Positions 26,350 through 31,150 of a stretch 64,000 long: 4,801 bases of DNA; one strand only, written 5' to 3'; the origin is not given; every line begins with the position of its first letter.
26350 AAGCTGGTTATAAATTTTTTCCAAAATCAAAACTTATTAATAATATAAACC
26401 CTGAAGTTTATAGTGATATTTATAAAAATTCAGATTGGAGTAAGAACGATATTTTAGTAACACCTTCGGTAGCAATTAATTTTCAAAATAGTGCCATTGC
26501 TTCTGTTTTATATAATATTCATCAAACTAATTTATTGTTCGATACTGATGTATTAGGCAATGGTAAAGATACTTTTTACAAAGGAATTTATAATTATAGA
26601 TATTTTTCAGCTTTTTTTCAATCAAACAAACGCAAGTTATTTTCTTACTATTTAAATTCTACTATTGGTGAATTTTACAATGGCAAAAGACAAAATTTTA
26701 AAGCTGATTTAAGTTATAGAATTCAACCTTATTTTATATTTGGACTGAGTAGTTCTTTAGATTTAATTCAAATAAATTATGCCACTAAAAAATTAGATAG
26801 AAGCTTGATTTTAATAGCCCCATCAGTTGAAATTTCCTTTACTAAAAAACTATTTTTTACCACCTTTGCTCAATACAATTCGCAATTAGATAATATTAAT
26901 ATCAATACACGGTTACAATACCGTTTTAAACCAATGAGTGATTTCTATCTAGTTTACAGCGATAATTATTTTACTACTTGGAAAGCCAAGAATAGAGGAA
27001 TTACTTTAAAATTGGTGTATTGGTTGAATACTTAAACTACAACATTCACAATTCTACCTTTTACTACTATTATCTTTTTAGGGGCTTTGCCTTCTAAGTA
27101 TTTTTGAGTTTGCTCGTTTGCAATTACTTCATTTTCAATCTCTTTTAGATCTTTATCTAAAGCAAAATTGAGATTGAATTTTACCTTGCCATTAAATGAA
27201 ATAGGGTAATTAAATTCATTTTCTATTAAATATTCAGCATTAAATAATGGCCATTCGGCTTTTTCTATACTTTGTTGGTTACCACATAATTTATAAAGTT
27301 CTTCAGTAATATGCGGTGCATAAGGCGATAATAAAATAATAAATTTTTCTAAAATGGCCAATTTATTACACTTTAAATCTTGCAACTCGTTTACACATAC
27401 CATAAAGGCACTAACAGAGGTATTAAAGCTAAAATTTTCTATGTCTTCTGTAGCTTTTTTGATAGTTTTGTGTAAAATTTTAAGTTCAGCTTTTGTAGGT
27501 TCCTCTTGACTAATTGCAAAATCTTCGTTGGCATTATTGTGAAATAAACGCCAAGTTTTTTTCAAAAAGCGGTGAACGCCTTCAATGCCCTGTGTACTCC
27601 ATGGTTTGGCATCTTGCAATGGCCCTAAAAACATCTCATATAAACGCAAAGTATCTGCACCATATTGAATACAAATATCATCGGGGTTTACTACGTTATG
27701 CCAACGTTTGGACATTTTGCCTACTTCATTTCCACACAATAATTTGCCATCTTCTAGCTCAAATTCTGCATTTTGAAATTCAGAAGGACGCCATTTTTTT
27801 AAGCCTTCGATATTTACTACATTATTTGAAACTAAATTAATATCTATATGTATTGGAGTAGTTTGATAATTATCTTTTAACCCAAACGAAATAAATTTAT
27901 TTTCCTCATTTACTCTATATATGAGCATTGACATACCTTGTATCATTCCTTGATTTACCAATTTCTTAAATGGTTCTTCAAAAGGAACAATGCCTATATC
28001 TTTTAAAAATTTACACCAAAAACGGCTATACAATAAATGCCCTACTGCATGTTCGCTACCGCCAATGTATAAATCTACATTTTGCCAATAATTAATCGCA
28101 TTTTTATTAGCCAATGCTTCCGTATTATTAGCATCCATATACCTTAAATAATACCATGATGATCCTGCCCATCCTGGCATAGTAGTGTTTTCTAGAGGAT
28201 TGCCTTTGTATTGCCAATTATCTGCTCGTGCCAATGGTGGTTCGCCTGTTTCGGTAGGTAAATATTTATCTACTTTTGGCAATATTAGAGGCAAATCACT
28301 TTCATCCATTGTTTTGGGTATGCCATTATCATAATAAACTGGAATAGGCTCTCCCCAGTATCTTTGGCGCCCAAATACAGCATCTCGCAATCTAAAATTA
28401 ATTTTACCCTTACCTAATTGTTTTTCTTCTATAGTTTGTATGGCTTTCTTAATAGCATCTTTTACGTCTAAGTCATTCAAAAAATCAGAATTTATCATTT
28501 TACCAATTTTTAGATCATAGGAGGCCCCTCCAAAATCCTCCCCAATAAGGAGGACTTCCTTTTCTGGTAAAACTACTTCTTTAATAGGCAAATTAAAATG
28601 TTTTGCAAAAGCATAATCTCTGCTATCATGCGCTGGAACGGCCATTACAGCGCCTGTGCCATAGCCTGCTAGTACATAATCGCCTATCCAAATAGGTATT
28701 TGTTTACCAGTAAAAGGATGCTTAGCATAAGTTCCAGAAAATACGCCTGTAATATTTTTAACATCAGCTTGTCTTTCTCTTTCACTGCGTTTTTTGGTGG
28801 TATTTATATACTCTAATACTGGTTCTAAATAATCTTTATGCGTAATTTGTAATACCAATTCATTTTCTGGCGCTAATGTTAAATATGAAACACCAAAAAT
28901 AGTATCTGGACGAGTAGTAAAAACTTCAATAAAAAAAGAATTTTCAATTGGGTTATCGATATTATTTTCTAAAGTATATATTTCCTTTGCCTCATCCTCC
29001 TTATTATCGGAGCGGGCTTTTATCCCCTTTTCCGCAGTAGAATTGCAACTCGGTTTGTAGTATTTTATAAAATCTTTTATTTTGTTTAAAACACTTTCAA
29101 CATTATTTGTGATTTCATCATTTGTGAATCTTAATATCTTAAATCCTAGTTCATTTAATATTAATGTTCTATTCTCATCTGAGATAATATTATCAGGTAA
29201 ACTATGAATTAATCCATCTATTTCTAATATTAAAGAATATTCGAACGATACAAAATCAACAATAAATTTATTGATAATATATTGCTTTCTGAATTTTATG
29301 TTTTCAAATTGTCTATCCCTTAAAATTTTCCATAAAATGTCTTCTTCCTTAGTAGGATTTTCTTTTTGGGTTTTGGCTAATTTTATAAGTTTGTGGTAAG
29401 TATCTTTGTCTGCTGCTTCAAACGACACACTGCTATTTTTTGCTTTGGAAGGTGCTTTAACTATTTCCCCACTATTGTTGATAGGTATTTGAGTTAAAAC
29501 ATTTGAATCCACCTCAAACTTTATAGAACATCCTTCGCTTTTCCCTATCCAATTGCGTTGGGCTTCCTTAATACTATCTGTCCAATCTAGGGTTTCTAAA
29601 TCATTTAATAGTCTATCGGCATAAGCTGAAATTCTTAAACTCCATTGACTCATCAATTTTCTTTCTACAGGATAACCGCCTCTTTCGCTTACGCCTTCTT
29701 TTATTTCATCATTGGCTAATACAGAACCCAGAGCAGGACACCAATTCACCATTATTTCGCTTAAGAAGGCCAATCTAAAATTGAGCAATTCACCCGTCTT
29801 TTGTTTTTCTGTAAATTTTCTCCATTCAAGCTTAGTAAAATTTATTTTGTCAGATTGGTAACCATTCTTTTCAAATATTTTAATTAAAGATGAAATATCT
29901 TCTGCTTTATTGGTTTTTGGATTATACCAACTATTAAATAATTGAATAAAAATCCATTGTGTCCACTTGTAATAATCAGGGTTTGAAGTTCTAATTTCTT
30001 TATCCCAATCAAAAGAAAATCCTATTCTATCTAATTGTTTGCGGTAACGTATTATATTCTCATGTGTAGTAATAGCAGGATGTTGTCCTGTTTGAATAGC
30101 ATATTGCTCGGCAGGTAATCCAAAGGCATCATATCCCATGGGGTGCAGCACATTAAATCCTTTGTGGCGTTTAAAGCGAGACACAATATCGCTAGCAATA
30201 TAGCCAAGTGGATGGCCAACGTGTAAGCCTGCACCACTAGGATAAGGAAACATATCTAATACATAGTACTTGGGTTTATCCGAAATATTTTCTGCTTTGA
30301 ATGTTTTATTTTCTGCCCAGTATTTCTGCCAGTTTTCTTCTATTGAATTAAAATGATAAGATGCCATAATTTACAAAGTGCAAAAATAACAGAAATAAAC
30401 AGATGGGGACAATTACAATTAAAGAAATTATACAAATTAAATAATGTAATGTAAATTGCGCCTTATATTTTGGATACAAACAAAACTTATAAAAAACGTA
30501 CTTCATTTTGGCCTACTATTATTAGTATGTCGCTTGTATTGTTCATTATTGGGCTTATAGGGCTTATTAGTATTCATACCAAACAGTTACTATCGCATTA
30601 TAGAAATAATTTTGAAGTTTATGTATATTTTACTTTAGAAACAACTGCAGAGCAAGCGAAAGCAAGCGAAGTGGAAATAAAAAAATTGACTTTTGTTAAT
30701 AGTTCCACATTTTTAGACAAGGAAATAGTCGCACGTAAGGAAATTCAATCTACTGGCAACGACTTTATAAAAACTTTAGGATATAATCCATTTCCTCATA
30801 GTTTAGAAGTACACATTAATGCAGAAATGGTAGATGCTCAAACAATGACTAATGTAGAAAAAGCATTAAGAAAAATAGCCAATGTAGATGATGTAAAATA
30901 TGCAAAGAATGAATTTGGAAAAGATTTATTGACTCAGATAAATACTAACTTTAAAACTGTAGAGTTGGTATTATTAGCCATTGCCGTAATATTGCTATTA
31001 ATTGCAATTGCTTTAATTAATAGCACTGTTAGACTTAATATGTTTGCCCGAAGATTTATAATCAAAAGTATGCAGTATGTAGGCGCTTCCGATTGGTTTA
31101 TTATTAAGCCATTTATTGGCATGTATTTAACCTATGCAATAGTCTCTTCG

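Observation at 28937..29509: LeuRS carries an in-frame ~190-aa insertion containing an apparently intact DUF559 (Vsr-like endonuclease) domain at the entry to the CP1 editing domain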

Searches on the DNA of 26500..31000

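Call 6: search_rna_families(source=window, start=26500, end=31000, threshold=evalue, max_evalue=1)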
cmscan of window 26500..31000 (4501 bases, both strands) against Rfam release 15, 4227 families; matches with E-value up to 1: 0.
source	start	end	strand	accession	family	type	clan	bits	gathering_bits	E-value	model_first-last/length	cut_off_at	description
